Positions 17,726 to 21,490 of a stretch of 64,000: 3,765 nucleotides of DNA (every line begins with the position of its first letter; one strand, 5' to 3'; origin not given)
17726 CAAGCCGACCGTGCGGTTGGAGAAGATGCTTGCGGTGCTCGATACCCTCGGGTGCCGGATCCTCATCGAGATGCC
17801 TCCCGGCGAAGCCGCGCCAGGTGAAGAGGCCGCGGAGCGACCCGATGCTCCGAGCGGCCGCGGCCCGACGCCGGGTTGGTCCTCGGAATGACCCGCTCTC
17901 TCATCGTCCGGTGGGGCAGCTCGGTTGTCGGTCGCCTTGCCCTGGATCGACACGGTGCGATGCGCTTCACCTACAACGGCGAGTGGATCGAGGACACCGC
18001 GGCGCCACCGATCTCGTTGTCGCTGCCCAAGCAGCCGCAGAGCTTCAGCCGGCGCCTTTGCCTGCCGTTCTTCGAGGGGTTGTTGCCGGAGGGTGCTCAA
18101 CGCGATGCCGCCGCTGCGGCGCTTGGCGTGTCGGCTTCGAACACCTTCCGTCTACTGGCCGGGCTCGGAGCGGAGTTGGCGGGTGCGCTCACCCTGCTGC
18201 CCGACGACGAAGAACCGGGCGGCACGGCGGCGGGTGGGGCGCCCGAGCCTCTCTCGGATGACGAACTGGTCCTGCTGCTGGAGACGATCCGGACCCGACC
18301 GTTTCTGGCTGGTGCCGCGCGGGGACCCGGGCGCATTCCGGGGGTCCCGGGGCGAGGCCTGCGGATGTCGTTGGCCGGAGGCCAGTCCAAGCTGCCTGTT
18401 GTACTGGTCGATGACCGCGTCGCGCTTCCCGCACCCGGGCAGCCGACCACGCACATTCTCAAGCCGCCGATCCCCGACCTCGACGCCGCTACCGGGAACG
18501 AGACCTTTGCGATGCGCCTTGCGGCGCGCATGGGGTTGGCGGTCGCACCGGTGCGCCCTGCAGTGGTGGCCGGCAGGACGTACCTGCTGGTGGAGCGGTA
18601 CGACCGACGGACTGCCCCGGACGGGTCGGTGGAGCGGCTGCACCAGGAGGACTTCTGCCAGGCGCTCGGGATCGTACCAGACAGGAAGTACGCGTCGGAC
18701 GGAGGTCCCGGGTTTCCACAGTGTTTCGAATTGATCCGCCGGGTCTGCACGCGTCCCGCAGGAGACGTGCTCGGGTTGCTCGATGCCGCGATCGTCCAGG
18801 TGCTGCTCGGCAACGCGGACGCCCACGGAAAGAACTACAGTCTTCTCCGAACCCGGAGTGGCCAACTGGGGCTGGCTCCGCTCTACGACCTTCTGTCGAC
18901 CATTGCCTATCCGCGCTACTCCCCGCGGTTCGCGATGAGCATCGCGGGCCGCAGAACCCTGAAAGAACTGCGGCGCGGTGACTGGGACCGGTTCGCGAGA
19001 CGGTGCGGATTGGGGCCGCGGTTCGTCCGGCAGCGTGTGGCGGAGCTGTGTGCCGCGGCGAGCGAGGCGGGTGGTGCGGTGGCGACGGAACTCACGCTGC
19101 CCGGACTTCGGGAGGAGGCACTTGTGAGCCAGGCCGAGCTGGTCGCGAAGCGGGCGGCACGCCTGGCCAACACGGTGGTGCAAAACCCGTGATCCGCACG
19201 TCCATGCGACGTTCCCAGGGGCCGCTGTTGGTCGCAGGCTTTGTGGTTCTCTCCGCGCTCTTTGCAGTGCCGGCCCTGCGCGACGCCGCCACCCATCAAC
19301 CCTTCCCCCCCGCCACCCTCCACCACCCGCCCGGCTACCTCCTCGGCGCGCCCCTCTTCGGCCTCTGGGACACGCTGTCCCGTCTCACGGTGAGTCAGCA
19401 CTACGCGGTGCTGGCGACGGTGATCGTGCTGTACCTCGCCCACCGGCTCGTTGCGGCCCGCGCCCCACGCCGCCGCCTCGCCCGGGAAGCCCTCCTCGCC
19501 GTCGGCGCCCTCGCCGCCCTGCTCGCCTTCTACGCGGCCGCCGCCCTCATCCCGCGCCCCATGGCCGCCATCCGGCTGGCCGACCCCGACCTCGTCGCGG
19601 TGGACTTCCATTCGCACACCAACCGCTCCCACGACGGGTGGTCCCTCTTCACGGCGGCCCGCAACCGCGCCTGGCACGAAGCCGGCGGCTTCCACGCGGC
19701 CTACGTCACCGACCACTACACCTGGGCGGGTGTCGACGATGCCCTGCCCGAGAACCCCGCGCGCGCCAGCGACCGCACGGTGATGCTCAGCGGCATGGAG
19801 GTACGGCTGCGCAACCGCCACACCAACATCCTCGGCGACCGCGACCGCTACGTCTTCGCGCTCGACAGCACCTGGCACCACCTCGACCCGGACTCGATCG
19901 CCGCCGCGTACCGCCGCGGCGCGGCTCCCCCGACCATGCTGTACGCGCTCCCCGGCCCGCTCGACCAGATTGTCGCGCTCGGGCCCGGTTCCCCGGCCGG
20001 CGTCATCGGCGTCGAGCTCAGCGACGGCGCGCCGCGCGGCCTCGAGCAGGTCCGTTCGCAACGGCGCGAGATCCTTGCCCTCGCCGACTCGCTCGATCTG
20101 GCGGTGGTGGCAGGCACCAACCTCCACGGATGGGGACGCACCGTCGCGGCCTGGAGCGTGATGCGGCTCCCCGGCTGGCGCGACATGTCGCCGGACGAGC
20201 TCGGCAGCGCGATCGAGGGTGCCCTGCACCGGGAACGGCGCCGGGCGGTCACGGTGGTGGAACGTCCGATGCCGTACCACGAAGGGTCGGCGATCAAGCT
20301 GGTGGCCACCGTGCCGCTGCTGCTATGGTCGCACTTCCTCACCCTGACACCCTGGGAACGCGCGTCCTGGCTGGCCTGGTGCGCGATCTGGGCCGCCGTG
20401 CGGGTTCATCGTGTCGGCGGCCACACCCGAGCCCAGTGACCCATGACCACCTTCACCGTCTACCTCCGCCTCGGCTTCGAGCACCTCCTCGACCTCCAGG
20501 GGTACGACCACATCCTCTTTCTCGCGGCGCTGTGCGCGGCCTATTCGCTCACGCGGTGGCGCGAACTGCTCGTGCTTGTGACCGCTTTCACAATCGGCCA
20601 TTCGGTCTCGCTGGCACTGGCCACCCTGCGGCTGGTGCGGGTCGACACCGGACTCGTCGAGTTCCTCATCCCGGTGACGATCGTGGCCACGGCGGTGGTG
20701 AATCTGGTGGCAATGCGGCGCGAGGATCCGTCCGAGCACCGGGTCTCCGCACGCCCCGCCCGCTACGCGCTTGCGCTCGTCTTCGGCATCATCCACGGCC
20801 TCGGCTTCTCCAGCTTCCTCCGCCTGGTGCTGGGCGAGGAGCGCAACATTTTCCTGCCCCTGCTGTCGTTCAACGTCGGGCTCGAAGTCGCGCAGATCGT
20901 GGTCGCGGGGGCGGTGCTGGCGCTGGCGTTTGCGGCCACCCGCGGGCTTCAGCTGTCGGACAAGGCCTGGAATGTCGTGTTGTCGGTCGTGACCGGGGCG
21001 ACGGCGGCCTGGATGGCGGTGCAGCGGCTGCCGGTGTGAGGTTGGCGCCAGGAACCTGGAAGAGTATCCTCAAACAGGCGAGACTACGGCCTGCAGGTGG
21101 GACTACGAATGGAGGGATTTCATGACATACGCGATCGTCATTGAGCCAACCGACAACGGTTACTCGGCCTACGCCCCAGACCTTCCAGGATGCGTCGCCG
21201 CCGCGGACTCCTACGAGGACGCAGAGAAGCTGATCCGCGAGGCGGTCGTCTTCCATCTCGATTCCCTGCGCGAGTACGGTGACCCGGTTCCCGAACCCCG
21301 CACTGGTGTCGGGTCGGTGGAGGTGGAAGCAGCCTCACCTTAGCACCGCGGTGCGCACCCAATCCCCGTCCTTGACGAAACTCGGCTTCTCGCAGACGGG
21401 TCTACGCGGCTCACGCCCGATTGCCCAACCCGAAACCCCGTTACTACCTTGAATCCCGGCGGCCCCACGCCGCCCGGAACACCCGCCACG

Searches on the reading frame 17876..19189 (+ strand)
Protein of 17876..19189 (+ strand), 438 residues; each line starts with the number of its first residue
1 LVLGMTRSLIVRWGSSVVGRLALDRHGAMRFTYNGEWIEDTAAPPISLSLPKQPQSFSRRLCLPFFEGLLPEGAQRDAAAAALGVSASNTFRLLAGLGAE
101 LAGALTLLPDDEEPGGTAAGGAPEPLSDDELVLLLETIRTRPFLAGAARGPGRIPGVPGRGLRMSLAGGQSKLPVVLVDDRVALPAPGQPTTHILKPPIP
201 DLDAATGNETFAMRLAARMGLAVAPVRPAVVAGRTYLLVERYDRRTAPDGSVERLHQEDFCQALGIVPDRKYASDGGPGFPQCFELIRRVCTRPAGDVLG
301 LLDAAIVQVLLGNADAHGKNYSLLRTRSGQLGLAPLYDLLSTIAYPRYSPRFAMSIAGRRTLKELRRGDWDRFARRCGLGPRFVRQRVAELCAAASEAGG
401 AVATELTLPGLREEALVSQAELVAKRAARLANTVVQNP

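Call 9: search_protein_families(library=pfam, proteins=[window:17876-19189:+])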
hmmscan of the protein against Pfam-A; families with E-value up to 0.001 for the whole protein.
window:17876-19189:+ (438 aa): 2 families
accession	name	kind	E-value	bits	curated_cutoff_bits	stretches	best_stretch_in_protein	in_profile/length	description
PF07804.18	HipA_C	-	1.8e-50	172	30.5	1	164-397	1-211/213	HipA-like C-terminal domain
PF13657.11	Couple_hipA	-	1.5e-23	83.6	22.5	1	10-107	2-98/99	HipA N-terminal domain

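Call 10: search_protein_families(library=ncbifam, proteins=[window:17876-19189:+])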
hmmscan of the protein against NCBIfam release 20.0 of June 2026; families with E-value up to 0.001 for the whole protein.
window:17876-19189:+ (438 aa): 2 families
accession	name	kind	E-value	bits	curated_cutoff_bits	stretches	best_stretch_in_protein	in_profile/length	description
TIGR03071.1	couple_hipA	domain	1.3e-23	83.1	27.8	1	9-107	2-100/101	HipA N-terminal domain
NF007297.0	PRK09775.1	equivalog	0.00014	20.8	401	1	308-370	338-400/446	type II toxin-antitoxin system HipA family toxin YjjJ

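Call 11: find_encoding_contigs(protein=window:17876-19189:+, flank=10000, max_places=6)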
Protein window:17876-19189:+ (438 aa): no gene with exactly this product is on record in the collection.

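Call 43: search_solved_structures(query=window:17888-19189:+, max_evalue=0.001)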
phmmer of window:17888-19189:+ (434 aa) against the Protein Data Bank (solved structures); distinct sequences matched with E-value up to 0.001: 20.
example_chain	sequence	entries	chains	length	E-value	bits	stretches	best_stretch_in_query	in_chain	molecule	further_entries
2wiu_A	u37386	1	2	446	9.9e-37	130.1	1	7-339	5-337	PROTEIN HIPA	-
3tpd_A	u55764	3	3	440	2.3e-36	128.8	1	7-338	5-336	Serine/threonine-protein kinase HipA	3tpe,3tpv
5k98_A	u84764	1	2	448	3.7e-36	128.2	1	4-338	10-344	Serine/threonine-protein kinase HipA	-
3fbr_A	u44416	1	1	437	6.3e-36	127.4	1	7-339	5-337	Serine/threonine-protein kinase toxin HipA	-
3dnt_A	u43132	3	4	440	6.4e-36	127.4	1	7-339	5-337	Protein hipA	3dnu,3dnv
4yg7_D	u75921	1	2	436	6.9e-36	127.3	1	7-339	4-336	Serine/threonine-protein kinase HipA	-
3hzi_A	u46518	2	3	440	1.6e-35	126.1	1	7-338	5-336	Protein hipA | Serine/threonine-protein kinase HipA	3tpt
3tpb_A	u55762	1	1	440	4.1e-35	124.7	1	7-338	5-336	Serine/threonine-protein kinase HipA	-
4pu5_A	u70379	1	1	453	6.5e-29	104.3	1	4-366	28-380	Toxin-antitoxin system toxin HipA family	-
4pu3_A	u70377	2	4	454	6.6e-29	104.3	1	4-366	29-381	Toxin-antitoxin system toxin HipA family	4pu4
8ezr_B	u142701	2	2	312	6.3e-14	54.9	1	158-369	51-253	HipT(Lp)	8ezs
7vkb_A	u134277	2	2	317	6.6e-14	54.9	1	158-369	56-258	HipA_C domain-containing protein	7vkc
7wcf_A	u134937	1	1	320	2.5e-13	53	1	158-369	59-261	HipA_C domain-containing protein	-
7ab4_C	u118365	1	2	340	1.3e-09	40.7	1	152-345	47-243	HipA_C domain-containing protein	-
7ab3_C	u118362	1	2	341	8.6e-09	38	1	152-345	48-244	HipA_C domain-containing protein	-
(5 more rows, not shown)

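Call 66: search_protein_families(library=padloc, proteins=[window:17888-19189:+], max_evalue=0.001)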
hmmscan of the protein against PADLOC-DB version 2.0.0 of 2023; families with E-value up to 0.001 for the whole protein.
window:17888-19189:+ (434 aa): 3 families
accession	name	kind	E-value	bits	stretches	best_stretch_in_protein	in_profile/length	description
PDLC04342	PDC-M03A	-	1.7e-06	25.8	1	305-394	159-240/299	-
PDLC04339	PDC-M03A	-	0.00028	18.3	1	297-337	137-176/293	-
PDLC04340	PDC-M03A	-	0.00067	17.2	1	301-341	134-173/280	-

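Call 67: search_solved_structures(query=window:17888-19189:+, max_evalue=1e-30, show_alignments=1)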
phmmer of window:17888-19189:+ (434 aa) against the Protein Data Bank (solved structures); distinct sequences matched with E-value up to 1e-30: 8.
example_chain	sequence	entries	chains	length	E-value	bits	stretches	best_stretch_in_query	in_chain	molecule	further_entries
2wiu_A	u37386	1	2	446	9.9e-37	130.1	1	7-339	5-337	PROTEIN HIPA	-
3tpd_A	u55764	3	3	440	2.3e-36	128.8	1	7-338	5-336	Serine/threonine-protein kinase HipA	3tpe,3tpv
5k98_A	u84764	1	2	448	3.7e-36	128.2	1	4-338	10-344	Serine/threonine-protein kinase HipA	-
3fbr_A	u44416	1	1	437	6.3e-36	127.4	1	7-339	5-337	Serine/threonine-protein kinase toxin HipA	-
3dnt_A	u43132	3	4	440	6.4e-36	127.4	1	7-339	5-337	Protein hipA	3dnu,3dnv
4yg7_D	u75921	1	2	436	6.9e-36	127.3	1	7-339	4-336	Serine/threonine-protein kinase HipA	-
3hzi_A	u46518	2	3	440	1.6e-35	126.1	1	7-338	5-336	Protein hipA | Serine/threonine-protein kinase HipA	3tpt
3tpb_A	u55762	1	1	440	4.1e-35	124.7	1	7-338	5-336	Serine/threonine-protein kinase HipA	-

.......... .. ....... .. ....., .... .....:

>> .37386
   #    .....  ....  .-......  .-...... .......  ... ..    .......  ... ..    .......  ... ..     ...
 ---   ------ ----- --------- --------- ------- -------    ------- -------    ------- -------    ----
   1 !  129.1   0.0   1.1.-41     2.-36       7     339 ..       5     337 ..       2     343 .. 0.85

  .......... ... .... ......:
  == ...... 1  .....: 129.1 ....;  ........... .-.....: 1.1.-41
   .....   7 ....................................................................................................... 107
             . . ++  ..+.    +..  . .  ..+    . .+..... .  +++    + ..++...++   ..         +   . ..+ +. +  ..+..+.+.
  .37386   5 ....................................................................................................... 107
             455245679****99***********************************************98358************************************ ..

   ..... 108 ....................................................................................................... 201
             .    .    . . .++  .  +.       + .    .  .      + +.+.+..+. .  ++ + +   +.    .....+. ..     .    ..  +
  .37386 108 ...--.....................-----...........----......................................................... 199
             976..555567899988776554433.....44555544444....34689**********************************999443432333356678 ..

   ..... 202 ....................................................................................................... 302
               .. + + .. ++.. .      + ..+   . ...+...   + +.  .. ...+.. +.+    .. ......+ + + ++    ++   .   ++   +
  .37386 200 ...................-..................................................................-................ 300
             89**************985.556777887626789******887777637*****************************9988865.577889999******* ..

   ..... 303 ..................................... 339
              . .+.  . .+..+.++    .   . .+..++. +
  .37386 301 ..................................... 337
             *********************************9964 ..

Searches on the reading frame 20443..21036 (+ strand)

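Call 65: search_protein_families(library=pfam, proteins=[window:20443-21036:+], max_evalue=0.01)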
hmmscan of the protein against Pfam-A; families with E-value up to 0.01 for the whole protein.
window:20443-21036:+ (198 aa): 3 families
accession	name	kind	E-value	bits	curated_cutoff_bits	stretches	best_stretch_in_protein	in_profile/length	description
PF13795.12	HupE_UreJ_2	-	1.6e-47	161.6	24.5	1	7-165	1-152/156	HupE / UreJ protein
PF04955.18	HupE_UreJ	-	0.00071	19.6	23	1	18-179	30-171/179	HupE / UreJ protein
PF01925.25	TauE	-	0.0078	16.3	32.6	0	32-195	51-216/237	Sulfite exporter TauE/SafE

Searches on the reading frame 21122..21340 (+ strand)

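Call 65: search_protein_families(library=pfam, proteins=[window:21122-21340:+], max_evalue=0.01)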
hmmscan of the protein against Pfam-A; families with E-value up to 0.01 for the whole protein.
window:21122-21340:+ (73 aa): 1 family
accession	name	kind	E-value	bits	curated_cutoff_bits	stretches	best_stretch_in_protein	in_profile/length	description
PF15919.11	HicB_lk_antitox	-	2.7e-12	47.3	27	1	3-60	1-59/123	HicB_like antitoxin of bacterial toxin-antitoxin system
